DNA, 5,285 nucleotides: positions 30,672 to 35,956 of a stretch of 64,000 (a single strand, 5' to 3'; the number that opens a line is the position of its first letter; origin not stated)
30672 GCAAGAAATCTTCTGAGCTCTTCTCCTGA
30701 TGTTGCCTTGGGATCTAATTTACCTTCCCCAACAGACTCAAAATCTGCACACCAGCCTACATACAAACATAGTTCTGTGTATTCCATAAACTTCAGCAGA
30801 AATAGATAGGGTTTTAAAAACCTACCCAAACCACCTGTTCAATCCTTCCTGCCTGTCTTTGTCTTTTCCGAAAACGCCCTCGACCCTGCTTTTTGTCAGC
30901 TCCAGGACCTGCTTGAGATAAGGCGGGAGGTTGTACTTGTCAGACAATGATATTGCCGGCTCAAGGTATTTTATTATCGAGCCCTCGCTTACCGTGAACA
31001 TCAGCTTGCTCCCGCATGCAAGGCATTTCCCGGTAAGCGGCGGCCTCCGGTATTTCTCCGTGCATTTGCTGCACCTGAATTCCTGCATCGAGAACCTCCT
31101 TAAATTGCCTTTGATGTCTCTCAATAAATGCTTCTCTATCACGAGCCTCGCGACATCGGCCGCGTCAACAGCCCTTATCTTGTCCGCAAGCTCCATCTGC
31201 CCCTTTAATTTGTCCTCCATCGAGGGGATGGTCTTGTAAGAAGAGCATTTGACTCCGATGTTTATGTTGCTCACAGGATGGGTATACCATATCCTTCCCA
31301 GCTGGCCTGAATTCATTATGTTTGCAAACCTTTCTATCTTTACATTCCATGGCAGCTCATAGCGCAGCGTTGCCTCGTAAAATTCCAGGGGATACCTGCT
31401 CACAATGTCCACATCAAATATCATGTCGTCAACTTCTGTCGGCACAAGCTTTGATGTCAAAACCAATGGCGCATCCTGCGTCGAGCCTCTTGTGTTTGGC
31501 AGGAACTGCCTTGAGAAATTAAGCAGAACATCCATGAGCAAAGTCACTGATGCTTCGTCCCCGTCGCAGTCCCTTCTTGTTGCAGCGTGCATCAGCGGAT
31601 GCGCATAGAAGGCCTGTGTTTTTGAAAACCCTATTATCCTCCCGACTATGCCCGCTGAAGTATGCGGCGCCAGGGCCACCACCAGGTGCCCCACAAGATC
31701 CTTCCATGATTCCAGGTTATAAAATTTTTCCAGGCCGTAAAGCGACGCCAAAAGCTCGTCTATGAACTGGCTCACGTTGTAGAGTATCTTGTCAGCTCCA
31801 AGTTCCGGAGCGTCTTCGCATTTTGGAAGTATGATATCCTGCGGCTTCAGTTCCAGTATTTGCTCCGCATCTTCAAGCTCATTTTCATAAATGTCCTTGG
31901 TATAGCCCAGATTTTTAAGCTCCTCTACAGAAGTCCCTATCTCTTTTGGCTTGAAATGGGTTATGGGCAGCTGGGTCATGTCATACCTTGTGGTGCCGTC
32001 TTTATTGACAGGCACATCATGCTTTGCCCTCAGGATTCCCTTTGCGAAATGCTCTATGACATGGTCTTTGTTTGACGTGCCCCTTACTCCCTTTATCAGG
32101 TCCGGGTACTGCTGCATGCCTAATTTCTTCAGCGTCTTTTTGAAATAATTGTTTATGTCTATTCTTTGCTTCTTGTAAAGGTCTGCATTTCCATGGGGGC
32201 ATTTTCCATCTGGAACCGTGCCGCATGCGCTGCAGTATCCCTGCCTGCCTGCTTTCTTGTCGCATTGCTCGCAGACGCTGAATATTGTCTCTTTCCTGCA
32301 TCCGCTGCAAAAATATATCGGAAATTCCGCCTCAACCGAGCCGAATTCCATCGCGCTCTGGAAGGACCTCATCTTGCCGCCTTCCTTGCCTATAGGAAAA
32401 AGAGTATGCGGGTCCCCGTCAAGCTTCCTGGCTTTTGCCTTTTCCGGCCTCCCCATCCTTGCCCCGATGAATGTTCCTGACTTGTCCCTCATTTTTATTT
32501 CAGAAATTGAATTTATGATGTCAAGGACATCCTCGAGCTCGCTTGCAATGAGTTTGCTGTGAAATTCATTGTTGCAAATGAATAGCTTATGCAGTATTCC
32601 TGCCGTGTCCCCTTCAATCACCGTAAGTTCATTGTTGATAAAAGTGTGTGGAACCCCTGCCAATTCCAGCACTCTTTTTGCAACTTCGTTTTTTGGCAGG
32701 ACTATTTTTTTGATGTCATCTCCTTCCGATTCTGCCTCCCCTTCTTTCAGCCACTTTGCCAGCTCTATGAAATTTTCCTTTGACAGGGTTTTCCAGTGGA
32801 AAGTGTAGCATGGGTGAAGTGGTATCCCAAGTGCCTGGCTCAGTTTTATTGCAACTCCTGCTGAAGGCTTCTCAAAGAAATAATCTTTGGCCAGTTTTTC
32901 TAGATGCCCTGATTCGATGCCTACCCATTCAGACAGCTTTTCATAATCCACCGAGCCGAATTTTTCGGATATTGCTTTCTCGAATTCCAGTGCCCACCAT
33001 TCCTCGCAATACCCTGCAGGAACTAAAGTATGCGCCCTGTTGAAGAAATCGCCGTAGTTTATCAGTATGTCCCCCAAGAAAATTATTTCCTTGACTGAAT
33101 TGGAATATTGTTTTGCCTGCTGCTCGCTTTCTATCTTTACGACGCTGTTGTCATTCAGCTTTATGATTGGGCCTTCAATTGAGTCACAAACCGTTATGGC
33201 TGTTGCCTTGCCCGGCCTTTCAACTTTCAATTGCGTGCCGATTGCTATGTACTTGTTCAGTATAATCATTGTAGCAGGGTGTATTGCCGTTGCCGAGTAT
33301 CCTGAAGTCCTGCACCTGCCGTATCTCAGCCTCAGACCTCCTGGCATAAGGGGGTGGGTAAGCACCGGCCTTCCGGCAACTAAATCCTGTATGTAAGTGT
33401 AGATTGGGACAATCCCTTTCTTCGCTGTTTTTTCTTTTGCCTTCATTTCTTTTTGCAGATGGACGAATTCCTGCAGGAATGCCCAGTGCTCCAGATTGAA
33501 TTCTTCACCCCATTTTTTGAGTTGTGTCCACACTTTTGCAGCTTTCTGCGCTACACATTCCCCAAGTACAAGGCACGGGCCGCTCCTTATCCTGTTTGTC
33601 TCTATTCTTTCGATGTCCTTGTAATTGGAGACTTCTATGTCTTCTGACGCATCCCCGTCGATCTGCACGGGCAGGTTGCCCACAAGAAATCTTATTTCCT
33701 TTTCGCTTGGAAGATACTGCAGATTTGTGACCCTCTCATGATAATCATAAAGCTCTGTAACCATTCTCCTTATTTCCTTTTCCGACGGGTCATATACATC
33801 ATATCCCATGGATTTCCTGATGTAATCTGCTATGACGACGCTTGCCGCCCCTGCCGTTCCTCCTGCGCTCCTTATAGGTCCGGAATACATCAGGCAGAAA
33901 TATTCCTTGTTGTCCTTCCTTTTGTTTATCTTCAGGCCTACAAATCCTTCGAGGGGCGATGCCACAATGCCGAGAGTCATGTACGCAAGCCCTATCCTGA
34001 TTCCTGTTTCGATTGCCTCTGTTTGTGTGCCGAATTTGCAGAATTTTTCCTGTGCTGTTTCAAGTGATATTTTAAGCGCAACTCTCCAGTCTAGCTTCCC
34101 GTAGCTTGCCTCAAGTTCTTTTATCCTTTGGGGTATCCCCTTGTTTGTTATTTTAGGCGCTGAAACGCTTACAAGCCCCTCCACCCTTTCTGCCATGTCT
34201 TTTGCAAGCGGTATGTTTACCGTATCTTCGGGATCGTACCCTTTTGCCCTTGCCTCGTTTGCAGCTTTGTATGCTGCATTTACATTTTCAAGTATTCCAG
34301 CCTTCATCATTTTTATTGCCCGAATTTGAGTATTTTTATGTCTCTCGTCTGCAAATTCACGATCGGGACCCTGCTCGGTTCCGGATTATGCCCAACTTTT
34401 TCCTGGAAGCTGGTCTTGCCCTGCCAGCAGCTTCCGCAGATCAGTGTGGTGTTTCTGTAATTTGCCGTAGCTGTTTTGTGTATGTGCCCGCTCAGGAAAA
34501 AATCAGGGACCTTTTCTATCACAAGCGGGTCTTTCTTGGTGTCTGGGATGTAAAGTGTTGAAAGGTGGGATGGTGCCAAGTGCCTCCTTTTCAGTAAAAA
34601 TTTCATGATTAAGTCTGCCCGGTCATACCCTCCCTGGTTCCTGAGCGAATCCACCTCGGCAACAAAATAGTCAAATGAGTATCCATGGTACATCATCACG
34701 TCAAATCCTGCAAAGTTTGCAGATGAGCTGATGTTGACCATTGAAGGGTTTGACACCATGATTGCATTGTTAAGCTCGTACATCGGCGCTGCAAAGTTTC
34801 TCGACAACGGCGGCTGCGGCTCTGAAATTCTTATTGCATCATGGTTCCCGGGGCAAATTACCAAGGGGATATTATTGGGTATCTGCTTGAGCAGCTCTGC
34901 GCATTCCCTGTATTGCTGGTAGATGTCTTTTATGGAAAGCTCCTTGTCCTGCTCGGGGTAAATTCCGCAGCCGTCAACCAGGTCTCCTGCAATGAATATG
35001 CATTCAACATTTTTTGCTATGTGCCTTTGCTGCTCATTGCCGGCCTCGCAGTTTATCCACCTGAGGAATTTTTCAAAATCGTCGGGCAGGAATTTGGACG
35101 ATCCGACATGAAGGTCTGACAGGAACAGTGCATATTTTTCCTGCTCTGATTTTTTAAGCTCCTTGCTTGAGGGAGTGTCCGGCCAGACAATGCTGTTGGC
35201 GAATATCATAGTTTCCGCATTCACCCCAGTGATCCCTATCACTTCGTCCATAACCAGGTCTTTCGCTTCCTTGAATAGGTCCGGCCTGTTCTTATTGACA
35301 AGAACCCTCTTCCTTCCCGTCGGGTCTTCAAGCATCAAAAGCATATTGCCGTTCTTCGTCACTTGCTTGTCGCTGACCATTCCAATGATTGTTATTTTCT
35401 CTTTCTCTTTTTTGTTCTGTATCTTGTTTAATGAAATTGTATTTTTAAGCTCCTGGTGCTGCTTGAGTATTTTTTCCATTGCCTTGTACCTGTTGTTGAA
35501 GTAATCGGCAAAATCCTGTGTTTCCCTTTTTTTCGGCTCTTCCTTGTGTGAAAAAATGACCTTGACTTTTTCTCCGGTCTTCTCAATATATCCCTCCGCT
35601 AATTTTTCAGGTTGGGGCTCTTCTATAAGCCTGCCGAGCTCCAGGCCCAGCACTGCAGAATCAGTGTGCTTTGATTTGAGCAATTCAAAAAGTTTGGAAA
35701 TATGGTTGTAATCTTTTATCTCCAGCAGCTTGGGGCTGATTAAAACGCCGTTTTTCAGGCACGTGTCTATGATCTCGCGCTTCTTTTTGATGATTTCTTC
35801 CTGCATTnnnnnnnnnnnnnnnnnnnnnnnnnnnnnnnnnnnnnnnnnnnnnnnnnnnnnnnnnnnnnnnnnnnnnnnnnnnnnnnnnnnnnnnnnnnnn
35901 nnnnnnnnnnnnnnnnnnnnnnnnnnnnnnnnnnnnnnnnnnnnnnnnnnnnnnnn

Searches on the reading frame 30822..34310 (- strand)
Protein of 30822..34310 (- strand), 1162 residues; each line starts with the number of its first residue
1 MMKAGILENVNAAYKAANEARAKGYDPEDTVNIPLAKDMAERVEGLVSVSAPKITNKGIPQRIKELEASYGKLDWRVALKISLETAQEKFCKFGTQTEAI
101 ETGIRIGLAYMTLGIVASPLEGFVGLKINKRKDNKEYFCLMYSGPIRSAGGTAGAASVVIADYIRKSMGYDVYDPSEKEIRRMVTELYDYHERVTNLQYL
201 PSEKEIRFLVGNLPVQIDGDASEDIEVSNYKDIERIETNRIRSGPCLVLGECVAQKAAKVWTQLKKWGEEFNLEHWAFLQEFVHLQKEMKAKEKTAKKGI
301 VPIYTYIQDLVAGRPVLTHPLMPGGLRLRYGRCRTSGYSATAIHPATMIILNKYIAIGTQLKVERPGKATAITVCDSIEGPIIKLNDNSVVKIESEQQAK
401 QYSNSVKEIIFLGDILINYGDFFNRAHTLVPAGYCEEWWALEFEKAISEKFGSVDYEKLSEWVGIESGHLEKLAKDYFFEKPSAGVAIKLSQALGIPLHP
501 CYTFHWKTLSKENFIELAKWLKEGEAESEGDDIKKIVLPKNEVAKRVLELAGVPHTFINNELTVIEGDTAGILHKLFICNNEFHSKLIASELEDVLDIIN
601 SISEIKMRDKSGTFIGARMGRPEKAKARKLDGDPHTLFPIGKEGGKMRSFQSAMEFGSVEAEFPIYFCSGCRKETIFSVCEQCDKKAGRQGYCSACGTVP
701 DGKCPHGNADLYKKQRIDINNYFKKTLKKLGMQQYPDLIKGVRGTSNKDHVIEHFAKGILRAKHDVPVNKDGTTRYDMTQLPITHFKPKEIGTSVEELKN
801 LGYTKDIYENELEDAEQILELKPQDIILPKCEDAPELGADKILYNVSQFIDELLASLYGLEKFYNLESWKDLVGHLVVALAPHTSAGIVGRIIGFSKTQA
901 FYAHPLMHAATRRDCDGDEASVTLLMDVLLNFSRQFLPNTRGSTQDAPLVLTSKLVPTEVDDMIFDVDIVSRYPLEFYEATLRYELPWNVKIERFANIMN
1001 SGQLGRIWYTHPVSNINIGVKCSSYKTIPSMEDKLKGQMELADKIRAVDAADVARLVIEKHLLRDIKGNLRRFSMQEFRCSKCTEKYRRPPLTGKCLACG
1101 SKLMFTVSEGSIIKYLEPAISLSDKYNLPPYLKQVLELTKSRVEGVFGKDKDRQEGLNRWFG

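Call 10: search_protein_families(library=pfam, proteins=[window:30822-34310:-])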
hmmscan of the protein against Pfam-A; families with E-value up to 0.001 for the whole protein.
window:30822-34310:- (1162 aa): 3 families
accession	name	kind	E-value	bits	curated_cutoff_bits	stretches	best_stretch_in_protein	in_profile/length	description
PF24844.1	PolC_DP2_central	-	9.1e-117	390.5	24.3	1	296-698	4-368/372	DNA polymerase II large subunit DP2, central domain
PF24846.1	PolC_DP2_cat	-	1.1e-111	373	24.3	1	736-1034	5-299/299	DNA polymerase II large subunit DP2, catalytic domain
PF03833.19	PolC_DP2_N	-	1.9e-84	283.5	24.3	1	6-283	6-269/271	DNA polymerase II large subunit DP2, N-terminal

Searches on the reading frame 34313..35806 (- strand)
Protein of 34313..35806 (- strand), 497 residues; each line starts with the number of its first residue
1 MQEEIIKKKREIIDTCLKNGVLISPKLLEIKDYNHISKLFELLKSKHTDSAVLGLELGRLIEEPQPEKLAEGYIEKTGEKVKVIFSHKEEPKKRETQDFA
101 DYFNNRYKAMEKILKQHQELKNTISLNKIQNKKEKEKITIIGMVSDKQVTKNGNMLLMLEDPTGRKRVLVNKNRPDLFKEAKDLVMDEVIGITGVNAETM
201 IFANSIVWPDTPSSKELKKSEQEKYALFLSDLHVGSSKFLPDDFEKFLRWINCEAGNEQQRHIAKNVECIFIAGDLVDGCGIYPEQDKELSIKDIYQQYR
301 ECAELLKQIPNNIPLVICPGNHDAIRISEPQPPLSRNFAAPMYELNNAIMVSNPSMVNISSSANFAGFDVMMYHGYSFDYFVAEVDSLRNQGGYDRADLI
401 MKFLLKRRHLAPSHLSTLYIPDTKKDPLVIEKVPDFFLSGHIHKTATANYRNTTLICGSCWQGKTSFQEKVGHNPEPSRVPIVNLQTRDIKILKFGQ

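Call 10: search_protein_families(library=pfam, proteins=[window:34313-35806:-])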
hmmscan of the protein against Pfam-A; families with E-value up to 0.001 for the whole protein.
window:34313-35806:- (497 aa): 3 families
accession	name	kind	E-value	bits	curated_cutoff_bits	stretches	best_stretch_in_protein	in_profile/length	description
PF04042.21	DNA_pol_E_B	-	1.8e-15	57.4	29.1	1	227-441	2-203/210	DNA polymerase alpha/epsilon subunit B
PF00149.33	Metallophos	-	3e-12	47.8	21.5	1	227-444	4-190/191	Calcineurin-like phosphoesterase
PF01336.31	tRNA_anti-codon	-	0.0001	22.6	27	1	138-195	1-56/75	OB-fold nucleic acid binding domain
